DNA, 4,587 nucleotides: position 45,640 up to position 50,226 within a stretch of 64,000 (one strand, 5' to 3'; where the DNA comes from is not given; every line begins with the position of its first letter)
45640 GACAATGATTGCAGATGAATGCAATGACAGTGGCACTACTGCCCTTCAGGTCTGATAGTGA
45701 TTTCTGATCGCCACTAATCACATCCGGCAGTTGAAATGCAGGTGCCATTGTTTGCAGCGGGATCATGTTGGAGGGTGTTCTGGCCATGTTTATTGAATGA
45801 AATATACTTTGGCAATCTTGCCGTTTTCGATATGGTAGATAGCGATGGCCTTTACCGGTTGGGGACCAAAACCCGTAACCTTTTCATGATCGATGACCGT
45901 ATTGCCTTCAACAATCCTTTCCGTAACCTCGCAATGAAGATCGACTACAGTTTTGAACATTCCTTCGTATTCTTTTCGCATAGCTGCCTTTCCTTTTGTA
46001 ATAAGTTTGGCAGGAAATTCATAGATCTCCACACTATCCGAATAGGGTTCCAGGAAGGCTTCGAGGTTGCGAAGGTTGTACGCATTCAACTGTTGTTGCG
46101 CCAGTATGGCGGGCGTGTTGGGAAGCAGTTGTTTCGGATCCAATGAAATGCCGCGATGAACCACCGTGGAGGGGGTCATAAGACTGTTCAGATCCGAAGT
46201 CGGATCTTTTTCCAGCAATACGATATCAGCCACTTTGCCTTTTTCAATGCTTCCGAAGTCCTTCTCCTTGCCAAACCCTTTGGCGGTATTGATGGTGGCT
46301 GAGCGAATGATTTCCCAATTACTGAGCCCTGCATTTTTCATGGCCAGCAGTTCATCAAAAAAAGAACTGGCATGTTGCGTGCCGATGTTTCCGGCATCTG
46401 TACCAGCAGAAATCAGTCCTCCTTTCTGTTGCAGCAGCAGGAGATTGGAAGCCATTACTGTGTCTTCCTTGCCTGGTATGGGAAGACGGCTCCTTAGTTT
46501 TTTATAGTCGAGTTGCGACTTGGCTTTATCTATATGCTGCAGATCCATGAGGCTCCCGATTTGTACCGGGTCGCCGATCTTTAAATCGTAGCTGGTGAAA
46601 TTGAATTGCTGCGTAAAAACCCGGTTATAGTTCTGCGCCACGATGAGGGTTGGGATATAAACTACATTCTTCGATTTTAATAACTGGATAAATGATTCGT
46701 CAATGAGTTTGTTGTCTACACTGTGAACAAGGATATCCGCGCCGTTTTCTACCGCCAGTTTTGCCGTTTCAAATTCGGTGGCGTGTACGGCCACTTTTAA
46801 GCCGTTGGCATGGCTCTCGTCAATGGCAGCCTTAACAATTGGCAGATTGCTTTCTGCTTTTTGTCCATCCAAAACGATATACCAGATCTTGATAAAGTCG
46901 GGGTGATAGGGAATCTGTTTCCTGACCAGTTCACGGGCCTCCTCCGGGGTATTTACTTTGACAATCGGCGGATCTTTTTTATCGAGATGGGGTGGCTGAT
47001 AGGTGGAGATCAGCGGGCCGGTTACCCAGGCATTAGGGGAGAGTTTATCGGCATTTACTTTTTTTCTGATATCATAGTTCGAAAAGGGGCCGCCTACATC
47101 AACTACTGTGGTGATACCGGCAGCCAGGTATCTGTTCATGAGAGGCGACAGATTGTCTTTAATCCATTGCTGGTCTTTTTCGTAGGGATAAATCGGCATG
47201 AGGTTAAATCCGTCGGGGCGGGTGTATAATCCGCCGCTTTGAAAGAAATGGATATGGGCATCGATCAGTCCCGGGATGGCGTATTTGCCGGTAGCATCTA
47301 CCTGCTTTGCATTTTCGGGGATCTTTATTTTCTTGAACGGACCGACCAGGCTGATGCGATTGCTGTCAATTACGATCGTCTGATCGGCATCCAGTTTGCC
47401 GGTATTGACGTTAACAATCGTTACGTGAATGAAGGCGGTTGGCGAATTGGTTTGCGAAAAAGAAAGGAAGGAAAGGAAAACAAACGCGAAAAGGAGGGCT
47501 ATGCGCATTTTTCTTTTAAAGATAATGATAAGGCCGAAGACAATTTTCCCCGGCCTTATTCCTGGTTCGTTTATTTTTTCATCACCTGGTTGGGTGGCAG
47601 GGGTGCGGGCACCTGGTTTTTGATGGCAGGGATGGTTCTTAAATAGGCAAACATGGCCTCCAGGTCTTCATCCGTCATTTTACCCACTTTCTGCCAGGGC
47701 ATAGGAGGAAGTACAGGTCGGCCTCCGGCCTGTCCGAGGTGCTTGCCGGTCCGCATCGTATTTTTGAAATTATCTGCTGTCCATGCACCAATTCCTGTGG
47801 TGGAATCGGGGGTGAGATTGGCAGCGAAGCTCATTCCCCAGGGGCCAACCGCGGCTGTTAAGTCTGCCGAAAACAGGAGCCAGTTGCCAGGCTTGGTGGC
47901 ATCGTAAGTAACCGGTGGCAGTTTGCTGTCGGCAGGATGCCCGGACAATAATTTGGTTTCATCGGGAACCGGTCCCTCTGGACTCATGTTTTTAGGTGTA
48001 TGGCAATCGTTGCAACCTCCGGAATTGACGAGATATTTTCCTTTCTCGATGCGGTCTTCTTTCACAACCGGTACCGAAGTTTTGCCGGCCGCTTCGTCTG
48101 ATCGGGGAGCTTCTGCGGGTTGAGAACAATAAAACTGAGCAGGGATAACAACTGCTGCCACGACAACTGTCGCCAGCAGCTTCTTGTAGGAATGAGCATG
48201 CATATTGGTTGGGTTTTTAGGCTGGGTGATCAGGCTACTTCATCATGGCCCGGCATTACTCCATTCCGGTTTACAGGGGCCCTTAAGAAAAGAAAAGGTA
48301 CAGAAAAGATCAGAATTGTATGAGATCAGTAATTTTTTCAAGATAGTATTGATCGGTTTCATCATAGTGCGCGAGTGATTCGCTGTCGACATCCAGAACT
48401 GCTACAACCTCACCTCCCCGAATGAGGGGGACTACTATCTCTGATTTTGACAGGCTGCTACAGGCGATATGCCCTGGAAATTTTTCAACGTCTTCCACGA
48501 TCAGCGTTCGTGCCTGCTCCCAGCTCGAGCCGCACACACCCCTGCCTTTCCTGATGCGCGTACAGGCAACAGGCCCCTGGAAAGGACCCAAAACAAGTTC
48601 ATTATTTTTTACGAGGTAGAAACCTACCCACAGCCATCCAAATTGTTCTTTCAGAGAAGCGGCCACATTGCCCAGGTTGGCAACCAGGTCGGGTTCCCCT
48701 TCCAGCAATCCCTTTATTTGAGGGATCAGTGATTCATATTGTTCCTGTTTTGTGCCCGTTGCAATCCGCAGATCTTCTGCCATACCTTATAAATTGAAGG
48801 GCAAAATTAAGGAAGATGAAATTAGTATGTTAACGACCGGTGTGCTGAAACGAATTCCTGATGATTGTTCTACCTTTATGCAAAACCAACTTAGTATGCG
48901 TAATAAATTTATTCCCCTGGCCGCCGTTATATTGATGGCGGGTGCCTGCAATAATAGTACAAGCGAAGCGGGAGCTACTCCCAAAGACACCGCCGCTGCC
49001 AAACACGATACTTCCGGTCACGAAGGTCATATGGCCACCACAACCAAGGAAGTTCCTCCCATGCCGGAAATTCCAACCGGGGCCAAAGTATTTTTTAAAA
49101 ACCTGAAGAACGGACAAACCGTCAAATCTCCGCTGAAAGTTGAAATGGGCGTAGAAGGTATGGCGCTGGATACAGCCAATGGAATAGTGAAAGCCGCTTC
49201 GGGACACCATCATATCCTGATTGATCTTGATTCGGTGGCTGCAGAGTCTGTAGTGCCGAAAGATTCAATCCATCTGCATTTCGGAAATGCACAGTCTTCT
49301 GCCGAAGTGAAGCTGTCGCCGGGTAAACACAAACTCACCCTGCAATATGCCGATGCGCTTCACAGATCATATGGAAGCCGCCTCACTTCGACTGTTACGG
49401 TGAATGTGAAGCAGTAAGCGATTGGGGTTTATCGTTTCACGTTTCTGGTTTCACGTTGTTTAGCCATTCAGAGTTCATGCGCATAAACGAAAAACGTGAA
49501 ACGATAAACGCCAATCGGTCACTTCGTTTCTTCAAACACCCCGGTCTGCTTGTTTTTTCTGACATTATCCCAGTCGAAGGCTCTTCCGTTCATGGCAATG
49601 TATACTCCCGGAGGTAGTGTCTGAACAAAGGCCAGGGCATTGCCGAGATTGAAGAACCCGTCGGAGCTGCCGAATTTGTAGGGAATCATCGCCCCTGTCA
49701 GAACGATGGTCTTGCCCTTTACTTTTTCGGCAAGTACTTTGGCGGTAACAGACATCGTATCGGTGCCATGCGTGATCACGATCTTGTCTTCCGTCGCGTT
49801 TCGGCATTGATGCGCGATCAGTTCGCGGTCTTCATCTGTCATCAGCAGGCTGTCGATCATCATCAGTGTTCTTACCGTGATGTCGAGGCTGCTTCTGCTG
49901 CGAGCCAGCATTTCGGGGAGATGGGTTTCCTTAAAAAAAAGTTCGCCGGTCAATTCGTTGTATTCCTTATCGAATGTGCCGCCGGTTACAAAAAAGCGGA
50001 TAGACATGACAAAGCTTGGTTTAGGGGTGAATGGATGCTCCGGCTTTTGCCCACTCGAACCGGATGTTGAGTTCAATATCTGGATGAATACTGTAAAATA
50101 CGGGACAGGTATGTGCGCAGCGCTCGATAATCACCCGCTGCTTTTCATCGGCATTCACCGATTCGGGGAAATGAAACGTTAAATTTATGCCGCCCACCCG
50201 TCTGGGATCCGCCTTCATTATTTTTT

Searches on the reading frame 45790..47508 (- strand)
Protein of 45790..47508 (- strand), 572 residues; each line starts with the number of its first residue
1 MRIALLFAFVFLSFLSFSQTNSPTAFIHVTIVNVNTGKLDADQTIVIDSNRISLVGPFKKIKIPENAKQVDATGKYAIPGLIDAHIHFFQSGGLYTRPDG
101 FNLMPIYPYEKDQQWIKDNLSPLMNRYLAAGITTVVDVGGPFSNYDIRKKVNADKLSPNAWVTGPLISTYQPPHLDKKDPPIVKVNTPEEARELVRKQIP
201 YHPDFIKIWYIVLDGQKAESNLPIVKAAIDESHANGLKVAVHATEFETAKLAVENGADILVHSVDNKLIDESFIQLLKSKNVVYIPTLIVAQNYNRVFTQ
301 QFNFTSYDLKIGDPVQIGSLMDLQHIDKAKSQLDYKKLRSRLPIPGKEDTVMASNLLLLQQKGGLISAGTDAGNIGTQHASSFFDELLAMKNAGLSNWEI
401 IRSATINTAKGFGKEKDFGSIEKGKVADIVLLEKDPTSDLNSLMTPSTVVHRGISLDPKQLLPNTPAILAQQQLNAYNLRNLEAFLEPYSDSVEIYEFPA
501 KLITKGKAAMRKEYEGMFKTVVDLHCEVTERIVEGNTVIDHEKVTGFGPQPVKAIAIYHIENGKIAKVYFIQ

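Call 76: search_protein_families(library=pfam, proteins=[window:45790-47508:-], max_evalue=0.00001)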
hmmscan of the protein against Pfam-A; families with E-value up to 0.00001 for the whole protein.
window:45790-47508:- (572 aa): 4 families
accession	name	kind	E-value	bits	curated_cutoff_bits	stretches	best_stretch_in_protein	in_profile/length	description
PF01979.26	Amidohydro_1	-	1.5e-22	80.8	25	1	77-449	2-335/345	Amidohydrolase family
PF12680.13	SnoaL_2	-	7.1e-14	52.7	27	1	471-567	2-101/102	SnoaL-like domain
PF07969.17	Amidohydro_3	-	2.3e-13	50.9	29.7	0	354-437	357-449/472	Amidohydrolase family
PF07366.18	SnoaL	-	1.2e-07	32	28.4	1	470-567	4-112/126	SnoaL-like polyketide cyclase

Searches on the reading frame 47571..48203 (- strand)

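Call 76: search_protein_families(library=pfam, proteins=[window:47571-48203:-], max_evalue=0.00001)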
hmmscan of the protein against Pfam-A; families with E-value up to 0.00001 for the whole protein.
window:47571-48203:- (210 aa): 1 family
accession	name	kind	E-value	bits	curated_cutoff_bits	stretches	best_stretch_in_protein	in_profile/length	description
PF00034.26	Cytochrom_C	-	5.1e-07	31.4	21.3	0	52-191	1-89/90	Cytochrome c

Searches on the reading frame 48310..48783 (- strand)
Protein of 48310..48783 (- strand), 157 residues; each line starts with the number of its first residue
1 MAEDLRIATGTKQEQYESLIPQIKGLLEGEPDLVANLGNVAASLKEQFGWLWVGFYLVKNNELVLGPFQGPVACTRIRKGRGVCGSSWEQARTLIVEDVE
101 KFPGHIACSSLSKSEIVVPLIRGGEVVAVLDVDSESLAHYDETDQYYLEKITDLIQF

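Call 76: search_protein_families(library=pfam, proteins=[window:48310-48783:-], max_evalue=0.00001)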
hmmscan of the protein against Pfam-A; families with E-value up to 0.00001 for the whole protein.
window:48310-48783:- (157 aa): 2 families
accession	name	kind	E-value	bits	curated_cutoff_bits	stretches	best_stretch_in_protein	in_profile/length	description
PF13185.12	GAF_2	-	1.1e-11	45.6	28.6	1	46-155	17-131/136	GAF domain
PF01590.32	GAF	-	4.6e-09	37.3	22.4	1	35-155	4-129/133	GAF domain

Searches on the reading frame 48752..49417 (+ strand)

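Call 76: search_protein_families(library=pfam, proteins=[window:48752-49417:+], max_evalue=0.00001)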
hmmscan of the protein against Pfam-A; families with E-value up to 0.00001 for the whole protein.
window:48752-49417:+ (221 aa): 1 family
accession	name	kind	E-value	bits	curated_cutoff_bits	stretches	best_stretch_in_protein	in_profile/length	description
PF14347.11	DUF4399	-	1.2e-24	86.9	28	1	130-220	1-91/91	Domain of unknown function (DUF4399)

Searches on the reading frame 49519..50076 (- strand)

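Call 76: search_protein_families(library=pfam, proteins=[window:49519-50076:-], max_evalue=0.00001)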
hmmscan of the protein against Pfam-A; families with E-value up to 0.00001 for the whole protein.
window:49519-50076:- (185 aa): 1 family
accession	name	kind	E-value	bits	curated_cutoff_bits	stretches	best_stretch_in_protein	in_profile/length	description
PF00710.25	Asparaginase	-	3.6e-27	95.6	22.5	1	26-178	2-164/193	Asparaginase, N-terminal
